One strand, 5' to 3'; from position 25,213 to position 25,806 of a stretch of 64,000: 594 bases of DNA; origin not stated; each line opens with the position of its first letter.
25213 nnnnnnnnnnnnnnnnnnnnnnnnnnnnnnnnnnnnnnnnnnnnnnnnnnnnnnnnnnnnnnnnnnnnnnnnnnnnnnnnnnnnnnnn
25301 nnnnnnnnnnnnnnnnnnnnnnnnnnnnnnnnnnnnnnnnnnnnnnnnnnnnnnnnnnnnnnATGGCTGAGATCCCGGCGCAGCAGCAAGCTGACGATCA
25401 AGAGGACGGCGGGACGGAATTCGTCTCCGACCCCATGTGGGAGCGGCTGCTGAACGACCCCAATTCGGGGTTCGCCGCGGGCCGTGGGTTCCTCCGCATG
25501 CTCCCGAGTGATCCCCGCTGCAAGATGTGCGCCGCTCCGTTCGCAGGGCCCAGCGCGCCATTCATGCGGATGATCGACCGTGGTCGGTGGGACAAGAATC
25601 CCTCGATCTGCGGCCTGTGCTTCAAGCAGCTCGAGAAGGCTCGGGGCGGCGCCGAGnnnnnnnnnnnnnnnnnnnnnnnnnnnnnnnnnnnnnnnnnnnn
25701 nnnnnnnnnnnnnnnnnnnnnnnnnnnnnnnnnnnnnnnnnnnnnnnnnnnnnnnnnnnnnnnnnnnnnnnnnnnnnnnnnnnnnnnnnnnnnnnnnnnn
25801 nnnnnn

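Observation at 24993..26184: Cupin and zinc-ribbon class III nucleotidyl cyclase embedded inside the formate dehydrogenase operon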

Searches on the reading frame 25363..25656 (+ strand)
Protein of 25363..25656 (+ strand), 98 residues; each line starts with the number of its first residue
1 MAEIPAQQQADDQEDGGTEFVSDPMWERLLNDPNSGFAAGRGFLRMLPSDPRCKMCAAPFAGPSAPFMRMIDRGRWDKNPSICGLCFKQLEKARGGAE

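Call 38: search_protein_families(library=pfam, proteins=[window:25363-25656:+], max_evalue=10)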
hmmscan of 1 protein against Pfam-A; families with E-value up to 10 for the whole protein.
window:25363-25656:+ (98 aa): 1 family
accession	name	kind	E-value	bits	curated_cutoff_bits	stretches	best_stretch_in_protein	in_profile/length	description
PF18912.6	DZR_2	-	0.04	14.2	27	1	48-62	34-48/56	Double zinc ribbon domain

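Call 45: search_protein_representatives(protein=window:25420-25656:+)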
Query: 79 residues. Proteins with E-value up to 0.001 (for the whole library): 455; up to 1e-10: 74; up to 1e-30: 1. The best 150 are listed.
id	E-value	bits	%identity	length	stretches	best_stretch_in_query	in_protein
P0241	3.4e-39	148.6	87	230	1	1-79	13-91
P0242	4.1e-25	103.7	77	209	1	20-79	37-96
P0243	6.8e-25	103.0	62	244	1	2-79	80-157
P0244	5.5e-20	87.3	53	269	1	4-79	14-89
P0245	9.2e-20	86.6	54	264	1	4-79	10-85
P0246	5.0e-18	81.0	56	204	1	6-79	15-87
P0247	9.4e-17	77.0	48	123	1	3-79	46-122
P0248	2.8e-16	75.5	46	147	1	4-79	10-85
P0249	5.7e-16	74.5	56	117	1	17-79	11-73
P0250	6.1e-16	74.4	46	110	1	6-79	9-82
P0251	8.0e-16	74.0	49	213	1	3-79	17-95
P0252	8.6e-16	73.9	42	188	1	4-79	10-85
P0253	1.1e-15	73.5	47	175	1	4-79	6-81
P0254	3.7e-15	71.9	49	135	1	6-72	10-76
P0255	8.3e-15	70.8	49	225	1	6-79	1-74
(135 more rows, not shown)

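Call 48: search_protein_families(library=pfam, alignment_id=A4, max_evalue=0.001)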
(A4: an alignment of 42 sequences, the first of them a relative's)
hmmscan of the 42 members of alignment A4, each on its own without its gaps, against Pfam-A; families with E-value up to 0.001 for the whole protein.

A. member 1, P0243 (244 aa): 0 families

B. families by the number of members that match (of 42 scanned): 5 families
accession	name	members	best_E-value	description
PF00211.25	Guanylate_cyc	24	7e-20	Adenylate and Guanylate cyclase catalytic domain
PF03203.19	MerC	2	3.9e-08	MerC mercury resistance protein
PF06429.18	Flg_bbr_C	1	2.8e-12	Flagellar basal body rod FlgEFG protein C-terminal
PF22638.1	FlgK_D1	1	1.9e-10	Flagellar hook-associated protein FlgK helical domain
PF04951.18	Peptidase_M55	1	0.00069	D-aminopeptidase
